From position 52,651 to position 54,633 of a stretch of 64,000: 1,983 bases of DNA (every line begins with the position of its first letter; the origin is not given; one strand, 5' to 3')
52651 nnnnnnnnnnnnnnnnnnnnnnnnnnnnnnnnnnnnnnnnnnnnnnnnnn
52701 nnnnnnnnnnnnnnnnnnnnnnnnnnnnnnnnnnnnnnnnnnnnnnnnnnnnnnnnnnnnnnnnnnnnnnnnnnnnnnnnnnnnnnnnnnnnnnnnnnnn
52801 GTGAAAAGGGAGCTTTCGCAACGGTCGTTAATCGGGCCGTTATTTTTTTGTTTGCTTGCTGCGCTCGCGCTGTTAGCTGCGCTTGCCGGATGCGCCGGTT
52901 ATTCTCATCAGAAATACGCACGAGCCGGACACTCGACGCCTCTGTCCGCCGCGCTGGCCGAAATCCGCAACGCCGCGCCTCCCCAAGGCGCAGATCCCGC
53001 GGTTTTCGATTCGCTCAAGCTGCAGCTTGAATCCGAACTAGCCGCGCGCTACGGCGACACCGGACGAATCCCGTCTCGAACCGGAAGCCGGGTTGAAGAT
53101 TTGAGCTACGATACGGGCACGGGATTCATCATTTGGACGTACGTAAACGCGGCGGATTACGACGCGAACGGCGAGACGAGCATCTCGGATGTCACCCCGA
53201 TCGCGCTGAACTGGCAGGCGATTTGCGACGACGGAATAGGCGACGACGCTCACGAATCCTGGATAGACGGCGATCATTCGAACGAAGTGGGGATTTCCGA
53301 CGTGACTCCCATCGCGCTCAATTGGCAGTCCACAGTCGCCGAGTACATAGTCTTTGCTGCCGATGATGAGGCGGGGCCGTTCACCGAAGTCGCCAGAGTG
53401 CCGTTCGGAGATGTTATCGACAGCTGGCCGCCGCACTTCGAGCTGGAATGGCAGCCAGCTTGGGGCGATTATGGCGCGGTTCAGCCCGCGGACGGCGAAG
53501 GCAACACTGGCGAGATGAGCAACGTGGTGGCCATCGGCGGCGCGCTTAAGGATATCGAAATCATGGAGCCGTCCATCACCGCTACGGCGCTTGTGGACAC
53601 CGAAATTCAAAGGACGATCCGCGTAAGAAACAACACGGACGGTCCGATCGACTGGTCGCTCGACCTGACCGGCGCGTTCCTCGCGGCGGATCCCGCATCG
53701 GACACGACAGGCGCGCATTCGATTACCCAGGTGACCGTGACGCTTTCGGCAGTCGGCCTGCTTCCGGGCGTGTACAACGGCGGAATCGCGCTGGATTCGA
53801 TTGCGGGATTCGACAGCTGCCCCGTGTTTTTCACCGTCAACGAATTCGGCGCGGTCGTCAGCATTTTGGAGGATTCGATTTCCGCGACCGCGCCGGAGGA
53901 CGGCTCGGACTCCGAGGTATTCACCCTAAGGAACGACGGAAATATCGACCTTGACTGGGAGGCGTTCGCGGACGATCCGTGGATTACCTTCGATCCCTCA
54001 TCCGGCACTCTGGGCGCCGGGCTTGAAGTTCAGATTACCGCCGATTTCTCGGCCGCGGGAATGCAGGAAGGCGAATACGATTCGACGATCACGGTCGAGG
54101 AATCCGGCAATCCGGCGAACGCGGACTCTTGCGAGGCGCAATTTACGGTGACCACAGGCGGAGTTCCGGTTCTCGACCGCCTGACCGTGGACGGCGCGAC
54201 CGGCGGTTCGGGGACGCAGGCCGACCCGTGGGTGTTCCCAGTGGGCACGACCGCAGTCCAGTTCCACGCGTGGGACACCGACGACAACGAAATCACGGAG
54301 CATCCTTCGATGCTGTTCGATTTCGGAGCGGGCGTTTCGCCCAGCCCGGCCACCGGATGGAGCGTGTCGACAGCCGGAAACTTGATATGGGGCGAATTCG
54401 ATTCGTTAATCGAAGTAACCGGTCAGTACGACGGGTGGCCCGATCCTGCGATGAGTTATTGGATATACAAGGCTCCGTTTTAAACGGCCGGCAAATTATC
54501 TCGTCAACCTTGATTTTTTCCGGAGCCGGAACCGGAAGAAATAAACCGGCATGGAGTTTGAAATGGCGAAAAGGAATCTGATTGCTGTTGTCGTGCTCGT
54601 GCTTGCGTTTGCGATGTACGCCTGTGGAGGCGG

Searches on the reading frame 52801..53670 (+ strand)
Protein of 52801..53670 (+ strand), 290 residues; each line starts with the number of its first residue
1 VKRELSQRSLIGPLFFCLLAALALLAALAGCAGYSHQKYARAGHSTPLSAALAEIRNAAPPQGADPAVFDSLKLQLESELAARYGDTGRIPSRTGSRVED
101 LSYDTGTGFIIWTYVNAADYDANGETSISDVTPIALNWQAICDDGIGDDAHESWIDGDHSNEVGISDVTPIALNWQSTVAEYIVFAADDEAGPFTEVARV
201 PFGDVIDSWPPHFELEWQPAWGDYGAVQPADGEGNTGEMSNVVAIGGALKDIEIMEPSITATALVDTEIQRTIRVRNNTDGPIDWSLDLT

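Call 50: search_protein_families(library=ncbifam, proteins=[window:52801-53670:+], max_evalue=1)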
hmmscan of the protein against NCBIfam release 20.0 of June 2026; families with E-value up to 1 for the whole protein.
window:52801-53670:+ (290 aa): 1 family
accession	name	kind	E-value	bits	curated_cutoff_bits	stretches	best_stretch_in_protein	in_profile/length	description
NF058595.1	invert_tail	domain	0.17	12.2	37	1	14-47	55-87/113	lipo-invert putative C-terminal anchoring domain-containing protein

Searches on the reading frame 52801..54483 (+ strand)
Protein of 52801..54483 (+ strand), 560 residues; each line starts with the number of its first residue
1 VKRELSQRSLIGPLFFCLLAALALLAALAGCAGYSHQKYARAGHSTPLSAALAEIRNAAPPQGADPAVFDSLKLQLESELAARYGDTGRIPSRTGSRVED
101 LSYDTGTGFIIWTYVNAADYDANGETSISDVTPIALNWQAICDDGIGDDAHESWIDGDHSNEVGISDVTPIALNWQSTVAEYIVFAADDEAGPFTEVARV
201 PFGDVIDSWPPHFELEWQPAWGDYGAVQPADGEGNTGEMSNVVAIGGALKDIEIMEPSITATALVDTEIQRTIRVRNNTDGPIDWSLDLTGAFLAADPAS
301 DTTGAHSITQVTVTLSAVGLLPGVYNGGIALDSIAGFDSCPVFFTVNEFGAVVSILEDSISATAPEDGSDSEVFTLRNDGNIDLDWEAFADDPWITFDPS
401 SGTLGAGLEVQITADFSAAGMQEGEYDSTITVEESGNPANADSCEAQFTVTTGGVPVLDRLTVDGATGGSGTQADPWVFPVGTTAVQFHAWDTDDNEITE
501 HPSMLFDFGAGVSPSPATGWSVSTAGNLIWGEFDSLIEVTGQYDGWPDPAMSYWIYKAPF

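Call 4: search_protein_families(library=pfam, proteins=[window:52801-54483:+], max_evalue=0.1)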
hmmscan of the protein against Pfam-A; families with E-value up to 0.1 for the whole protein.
window:52801-54483:+ (560 aa): 4 families
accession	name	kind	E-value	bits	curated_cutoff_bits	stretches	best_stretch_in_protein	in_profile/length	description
PF19190.6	BACON_2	-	6.6e-12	45.6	25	1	355-433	4-82/94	Viral BACON domain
PF22544.2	HYDIN_VesB_CFA65-like_Ig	-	2.5e-07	31.3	25.5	1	367-438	18-92/100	HYDIN/CFA65/VesB-like, Ig-like domain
PF24507.1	Ig_CFAP65_4th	-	8.1e-06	26.6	27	1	373-419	1-49/76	CFAP65, fourth Ig-like domain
PF22067.2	Cep192_D3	-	0.002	18.6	27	1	365-436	14-88/99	Cep192 domain 3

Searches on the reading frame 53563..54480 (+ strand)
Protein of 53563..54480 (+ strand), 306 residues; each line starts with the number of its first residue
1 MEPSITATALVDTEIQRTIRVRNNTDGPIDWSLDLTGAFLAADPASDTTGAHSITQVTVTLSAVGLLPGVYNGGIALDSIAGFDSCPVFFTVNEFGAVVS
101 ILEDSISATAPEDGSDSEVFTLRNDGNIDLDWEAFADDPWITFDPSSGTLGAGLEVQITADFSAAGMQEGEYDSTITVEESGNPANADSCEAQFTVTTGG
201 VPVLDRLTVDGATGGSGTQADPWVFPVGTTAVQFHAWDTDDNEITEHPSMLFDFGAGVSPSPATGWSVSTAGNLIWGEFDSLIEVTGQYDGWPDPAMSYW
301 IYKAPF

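Call 82: search_protein_families(library=pfam, proteins=[window:53563-54480:+], max_evalue=1)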
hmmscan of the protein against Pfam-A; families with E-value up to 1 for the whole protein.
window:53563-54480:+ (306 aa): 7 families
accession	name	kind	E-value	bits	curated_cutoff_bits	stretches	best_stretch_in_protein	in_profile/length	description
PF19190.6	BACON_2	-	6.8e-12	45.6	25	1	101-179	4-82/94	Viral BACON domain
PF22544.2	HYDIN_VesB_CFA65-like_Ig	-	7.8e-08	32.9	25.5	1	113-184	18-92/100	HYDIN/CFA65/VesB-like, Ig-like domain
PF24507.1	Ig_CFAP65_4th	-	1.5e-06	28.9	27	1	119-166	1-50/76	CFAP65, fourth Ig-like domain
PF22067.2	Cep192_D3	-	0.00068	20.1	27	1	111-182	14-88/99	Cep192 domain 3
PF25249.1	Ig_CFAP65_7th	-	0.0045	17.2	28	0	11-62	16-70/120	CFAP65, seventh Ig-like domain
PF22076.2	Cep192_D6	-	0.026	15.1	35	0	108-166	13-72/101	Cep192 domain 6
PF13004.13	BACON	-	0.051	14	25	1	134-200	5-49/61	Putative binding domain, N-terminal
